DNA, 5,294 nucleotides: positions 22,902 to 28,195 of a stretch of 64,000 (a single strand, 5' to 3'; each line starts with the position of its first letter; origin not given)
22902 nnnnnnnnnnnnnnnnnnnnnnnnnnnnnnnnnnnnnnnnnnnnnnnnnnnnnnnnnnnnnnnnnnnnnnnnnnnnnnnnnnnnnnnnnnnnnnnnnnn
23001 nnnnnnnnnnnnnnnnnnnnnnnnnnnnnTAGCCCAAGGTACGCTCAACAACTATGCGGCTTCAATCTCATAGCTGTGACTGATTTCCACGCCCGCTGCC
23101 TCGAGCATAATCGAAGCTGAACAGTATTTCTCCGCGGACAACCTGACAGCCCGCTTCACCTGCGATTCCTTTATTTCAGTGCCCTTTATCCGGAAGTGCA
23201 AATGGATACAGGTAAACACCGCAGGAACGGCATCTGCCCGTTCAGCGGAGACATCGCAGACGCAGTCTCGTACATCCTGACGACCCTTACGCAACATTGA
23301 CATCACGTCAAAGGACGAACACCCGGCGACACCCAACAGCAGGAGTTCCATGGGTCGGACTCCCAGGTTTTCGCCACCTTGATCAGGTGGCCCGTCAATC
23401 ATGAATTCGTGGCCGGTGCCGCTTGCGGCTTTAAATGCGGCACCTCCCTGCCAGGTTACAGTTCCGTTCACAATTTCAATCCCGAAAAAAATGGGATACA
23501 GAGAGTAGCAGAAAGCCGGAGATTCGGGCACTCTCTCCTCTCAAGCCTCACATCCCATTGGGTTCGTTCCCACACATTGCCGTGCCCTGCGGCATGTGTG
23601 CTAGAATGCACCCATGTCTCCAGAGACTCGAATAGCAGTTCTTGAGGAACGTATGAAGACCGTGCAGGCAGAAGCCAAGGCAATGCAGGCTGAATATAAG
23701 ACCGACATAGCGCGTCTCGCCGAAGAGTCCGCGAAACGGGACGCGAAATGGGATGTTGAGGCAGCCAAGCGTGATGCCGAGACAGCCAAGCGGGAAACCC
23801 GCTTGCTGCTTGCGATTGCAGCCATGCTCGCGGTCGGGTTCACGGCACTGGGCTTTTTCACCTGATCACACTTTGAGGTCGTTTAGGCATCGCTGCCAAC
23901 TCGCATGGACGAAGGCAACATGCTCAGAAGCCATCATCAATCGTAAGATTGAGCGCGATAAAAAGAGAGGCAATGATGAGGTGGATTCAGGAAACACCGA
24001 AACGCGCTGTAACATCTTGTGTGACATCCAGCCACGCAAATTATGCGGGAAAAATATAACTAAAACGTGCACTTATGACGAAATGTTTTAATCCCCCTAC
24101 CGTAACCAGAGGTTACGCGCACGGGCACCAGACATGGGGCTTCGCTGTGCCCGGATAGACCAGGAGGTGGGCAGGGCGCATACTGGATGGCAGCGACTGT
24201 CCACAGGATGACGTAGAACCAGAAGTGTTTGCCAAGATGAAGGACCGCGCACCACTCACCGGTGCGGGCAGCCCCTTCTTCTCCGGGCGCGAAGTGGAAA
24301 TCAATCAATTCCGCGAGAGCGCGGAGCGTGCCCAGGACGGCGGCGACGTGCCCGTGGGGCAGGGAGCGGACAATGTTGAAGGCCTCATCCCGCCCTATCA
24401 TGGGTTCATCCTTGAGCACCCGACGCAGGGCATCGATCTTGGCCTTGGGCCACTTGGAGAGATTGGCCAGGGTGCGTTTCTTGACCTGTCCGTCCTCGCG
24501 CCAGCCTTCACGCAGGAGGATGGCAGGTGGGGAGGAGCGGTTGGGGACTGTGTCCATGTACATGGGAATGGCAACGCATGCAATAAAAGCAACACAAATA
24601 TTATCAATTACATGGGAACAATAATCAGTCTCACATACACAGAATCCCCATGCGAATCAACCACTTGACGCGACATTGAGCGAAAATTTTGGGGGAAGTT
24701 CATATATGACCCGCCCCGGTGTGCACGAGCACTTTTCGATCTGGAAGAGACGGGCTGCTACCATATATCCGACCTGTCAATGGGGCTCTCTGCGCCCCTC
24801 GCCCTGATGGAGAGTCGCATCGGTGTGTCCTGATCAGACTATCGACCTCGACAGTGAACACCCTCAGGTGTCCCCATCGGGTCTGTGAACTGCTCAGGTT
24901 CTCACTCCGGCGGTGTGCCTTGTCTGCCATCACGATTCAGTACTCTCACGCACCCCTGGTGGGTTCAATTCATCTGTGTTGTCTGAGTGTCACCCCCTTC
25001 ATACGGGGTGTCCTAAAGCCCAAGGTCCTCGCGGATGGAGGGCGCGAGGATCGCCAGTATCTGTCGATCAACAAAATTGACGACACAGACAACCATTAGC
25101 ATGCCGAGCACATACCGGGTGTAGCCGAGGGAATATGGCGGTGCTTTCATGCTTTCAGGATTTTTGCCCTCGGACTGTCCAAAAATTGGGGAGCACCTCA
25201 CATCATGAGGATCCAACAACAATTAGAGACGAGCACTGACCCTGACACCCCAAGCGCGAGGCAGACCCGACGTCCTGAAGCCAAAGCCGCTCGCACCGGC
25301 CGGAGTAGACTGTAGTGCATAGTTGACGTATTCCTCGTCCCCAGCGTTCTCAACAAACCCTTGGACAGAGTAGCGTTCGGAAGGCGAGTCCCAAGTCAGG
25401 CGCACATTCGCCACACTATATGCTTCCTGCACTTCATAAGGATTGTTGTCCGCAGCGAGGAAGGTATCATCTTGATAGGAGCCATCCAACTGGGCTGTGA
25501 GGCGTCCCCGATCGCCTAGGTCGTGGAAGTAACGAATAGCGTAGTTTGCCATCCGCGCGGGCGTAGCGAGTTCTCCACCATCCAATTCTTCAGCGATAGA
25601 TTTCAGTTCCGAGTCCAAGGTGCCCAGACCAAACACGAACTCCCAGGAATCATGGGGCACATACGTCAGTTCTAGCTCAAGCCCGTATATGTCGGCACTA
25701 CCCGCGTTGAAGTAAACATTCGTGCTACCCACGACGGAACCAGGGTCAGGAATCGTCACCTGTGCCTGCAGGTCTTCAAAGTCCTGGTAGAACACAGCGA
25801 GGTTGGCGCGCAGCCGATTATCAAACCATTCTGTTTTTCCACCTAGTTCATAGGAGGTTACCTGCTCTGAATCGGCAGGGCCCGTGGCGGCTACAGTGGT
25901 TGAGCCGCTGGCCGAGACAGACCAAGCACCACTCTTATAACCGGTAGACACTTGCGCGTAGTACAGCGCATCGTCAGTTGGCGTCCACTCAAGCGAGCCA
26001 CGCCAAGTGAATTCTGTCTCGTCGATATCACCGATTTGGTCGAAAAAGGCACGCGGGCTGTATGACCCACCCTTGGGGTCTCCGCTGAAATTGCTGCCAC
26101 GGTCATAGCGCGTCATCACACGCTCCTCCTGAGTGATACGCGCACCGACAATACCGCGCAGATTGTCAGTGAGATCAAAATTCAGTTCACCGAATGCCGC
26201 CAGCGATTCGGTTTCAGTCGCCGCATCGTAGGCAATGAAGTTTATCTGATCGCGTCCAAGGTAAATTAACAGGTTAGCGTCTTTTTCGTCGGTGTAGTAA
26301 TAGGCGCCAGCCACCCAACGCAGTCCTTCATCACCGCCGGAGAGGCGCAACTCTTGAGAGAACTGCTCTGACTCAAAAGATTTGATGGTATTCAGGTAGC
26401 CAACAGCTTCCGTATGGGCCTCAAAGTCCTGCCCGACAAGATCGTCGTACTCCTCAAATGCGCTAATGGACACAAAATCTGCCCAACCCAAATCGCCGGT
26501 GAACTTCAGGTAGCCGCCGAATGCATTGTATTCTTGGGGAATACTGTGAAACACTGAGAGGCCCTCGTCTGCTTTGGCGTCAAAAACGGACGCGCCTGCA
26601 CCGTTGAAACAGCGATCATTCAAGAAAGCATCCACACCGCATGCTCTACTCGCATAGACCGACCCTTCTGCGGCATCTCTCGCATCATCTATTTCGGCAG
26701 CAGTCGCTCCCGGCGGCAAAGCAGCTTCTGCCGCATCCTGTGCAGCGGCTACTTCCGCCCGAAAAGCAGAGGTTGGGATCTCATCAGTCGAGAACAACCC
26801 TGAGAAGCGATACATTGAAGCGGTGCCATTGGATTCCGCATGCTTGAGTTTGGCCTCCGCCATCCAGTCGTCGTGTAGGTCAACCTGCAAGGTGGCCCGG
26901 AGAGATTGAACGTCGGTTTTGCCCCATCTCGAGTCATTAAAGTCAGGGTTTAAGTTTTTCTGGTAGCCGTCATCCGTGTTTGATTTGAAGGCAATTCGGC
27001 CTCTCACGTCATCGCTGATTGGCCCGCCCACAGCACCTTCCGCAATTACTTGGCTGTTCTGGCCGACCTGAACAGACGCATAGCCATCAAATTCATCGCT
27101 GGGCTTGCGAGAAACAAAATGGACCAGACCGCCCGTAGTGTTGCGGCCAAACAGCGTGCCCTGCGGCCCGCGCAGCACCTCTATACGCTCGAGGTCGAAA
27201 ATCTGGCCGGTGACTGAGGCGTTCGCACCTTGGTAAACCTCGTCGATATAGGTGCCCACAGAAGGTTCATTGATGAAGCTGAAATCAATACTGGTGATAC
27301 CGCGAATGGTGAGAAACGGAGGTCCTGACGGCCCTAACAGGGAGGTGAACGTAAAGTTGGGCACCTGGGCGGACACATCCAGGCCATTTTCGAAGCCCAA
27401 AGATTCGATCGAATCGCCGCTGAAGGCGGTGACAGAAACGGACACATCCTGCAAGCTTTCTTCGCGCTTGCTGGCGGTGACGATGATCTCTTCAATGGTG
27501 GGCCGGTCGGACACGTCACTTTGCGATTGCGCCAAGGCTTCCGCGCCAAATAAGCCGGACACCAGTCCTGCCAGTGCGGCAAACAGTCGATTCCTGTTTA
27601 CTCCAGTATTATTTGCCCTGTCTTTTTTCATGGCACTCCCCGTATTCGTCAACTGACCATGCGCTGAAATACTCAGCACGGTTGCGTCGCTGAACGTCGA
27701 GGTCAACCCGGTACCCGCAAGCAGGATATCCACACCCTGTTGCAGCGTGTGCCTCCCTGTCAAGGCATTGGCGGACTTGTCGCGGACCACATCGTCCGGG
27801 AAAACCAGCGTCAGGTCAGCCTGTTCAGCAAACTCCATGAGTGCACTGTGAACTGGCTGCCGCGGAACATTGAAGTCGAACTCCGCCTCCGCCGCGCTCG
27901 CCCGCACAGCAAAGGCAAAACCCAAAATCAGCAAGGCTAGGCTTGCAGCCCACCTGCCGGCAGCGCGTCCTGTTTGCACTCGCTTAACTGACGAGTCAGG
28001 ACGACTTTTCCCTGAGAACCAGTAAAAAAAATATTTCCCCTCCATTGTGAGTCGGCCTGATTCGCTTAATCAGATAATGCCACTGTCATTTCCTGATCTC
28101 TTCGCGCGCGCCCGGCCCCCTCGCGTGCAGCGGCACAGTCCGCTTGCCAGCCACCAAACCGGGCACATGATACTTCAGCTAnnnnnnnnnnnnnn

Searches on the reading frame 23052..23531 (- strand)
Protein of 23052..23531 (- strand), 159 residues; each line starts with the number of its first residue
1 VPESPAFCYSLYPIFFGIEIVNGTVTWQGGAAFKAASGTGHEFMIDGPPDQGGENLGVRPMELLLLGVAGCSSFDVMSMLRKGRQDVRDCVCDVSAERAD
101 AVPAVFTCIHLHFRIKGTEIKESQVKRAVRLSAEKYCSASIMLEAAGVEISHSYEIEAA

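Call 16: search_protein_families(library=pfam, proteins=[window:23052-23531:-], max_evalue=0.01)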
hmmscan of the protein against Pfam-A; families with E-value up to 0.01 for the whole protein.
window:23052-23531:- (159 aa): 1 family
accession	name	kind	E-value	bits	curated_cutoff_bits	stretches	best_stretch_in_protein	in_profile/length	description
PF02566.24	OsmC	-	4e-17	62.9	27.5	1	53-152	1-99/100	OsmC-like protein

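Call 61: find_encoding_contigs(protein=window:23052-23531:-, flank=10000, max_places=4)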
Protein window:23052-23531:- (159 aa): no gene with exactly this product is on record in the collection.

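Call 62: find_homologous_proteins(query=window:23052-23531:-, max_evalue=1e-40)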
Query window:23052-23531:- (159 aa): 6063 proteins with E <= 1e-40 among 8000 candidates; the best 120 are listed.
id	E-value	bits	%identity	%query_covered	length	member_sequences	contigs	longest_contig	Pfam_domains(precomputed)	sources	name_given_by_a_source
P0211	1.2e-101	355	100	100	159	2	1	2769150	PF02566.25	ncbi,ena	-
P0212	2.1e-67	244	79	86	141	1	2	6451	PF02566.25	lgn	-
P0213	5.5e-66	239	76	87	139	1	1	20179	PF02566.25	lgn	-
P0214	1.5e-65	238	78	86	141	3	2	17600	PF02566.25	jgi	-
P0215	4.8e-65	236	76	86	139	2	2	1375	PF02566.25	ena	-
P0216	5.5e-65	236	77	86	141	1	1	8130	PF02566.25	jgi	-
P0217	2.7e-64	234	78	83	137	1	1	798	PF02566.25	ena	-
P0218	8.2e-64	232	76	87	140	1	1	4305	PF02566.25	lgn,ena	-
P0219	4.2e-63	230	74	86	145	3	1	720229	PF02566.25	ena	-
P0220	1.6e-62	228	74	87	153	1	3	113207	PF02566.25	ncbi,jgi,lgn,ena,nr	ncbi:MAG: OsmC family protein [Cellvibrionales bacterium]|nr:OsmC family protein [Cellvibrionales ba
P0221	1.8e-62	228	74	86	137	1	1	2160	PF02566.25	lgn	-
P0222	3.7e-62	227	74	86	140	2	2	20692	PF02566.25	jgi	-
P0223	1.7e-61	225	71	87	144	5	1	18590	PF02566.25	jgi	jgi:putative redox protein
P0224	4.7e-61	223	73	86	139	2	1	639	PF02566.25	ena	-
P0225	7.4e-61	223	71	86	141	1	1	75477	PF02566.25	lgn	-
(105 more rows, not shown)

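Call 63: list_cluster_members(proteins=[P0211, P0121, P0001])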
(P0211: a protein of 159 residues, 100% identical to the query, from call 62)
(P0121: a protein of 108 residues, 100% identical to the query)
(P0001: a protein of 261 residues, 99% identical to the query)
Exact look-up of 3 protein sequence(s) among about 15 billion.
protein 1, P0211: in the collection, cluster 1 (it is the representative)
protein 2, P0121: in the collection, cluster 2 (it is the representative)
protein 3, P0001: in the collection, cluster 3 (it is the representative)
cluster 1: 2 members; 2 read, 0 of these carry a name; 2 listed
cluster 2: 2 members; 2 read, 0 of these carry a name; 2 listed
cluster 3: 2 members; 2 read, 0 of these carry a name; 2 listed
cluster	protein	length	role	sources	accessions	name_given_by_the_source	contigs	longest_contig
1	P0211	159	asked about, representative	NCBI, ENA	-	-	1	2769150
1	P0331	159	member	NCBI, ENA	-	-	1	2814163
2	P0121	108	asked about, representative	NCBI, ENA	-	-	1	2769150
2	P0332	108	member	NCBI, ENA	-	-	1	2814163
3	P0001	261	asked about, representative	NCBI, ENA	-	-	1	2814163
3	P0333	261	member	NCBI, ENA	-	-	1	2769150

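Call 64: find_encoding_contigs(protein=P0331, flank=10000, max_places=3)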
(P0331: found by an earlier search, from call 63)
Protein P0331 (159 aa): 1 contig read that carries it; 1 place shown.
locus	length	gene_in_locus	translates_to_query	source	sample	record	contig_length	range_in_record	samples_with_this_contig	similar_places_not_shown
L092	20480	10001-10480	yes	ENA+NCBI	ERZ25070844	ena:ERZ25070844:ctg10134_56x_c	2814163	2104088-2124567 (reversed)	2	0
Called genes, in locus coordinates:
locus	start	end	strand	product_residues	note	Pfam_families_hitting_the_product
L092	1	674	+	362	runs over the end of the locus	PF16220:DUF4880, PF04773:FecR, PF16344:FecR_C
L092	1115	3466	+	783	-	PF14236:DruA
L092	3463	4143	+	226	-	-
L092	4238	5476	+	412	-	PF07690:MFS_1, PF00083:Sugar_tr, PF03137:OATP (weak)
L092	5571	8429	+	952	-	PF07660:STN (faint), PF07715:Plug, PF00593:TonB_dep_Rec_b-barrel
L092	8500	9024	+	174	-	PF07690:MFS_1, PF00083:Sugar_tr (weak)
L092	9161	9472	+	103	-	-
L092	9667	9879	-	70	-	-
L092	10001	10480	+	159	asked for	PF02566:OsmC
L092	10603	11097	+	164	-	-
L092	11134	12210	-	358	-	-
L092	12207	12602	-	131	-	-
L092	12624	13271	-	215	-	PF03232:COQ7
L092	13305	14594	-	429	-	PF02844:GARS_N, PF01071:GARS_A, PF02786:CPSase_L_D2 (weak), PF02843:GARS_C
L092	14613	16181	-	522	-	PF02142:MGS, PF01808:AICARFT_IMPCHas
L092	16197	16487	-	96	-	PF02954:HTH_8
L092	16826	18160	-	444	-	PF13717:Zn_ribbon_4, PF13719:Zn_ribbon_5 (weak), PF11906:DUF3426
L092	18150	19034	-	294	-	PF06325:PrmA, PF05175:MTS (weak)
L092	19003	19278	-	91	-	PF01220:DHquinase_II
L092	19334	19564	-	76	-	-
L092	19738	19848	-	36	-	-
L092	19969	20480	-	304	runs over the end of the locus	PF06516:NUP (weak), PF01048:PNP_UDP_1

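Call 68: search_protein_families(library=pfam, proteins=[L092:11134-12210:-, L092:12207-12602:-], max_evalue=0.01)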
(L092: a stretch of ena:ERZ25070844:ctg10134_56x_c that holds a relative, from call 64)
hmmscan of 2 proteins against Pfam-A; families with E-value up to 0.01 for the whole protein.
L092:11134-12210:- (358 aa): 2 families
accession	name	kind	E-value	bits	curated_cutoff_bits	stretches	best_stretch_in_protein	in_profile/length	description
PF04754.18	Transposase_31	-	3.4e-46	157.8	21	1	15-199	1-182/203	Putative transposase, YhgA-like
PF14261.11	DUF4351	-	0.00023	21.6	25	1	298-351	2-55/59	Domain of unknown function (DUF4351)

L092:12207-12602:- (131 aa): 0 families

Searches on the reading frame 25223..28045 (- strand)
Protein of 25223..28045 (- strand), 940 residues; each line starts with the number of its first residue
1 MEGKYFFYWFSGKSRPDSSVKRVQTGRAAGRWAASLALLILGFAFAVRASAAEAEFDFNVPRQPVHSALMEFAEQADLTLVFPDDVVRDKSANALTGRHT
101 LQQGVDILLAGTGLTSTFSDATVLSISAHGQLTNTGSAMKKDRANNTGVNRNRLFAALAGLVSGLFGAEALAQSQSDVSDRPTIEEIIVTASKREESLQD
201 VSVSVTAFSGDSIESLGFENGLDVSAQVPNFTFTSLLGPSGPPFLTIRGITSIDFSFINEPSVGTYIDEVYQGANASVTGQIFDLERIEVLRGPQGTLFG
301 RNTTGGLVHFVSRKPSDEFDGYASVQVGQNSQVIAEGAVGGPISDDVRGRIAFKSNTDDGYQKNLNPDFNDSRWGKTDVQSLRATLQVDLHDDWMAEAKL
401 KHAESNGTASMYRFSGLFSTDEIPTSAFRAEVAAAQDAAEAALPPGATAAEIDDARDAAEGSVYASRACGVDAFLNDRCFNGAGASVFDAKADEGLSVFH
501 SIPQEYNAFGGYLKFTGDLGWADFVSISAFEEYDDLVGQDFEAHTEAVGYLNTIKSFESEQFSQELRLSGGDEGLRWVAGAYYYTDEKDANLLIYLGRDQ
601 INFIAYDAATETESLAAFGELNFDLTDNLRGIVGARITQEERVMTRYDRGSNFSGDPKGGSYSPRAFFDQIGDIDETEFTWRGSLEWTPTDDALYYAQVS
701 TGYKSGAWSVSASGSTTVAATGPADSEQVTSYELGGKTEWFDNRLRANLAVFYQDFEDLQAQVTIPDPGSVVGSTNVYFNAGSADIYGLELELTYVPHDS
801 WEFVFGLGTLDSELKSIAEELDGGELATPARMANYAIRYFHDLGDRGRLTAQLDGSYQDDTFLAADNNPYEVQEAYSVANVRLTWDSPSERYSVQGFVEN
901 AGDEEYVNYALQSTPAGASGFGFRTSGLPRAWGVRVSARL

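Call 16: search_protein_families(library=pfam, proteins=[window:25223-28045:-], max_evalue=0.01)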
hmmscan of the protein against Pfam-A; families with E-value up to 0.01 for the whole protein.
window:25223-28045:- (940 aa): 3 families
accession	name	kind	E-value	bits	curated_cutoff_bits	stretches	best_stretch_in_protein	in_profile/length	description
PF00593.30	TonB_dep_Rec_b-barrel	-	2.7e-38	133.4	27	1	506-900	62-435/436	TonB dependent receptor-like, beta-barrel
PF07715.20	Plug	-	2.1e-14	54.3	23.9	1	198-306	2-106/107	TonB-dependent Receptor Plug Domain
PF07660.19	STN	-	2.1e-06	27.8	28.4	1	79-123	2-47/52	Secretin and TonB N terminus short domain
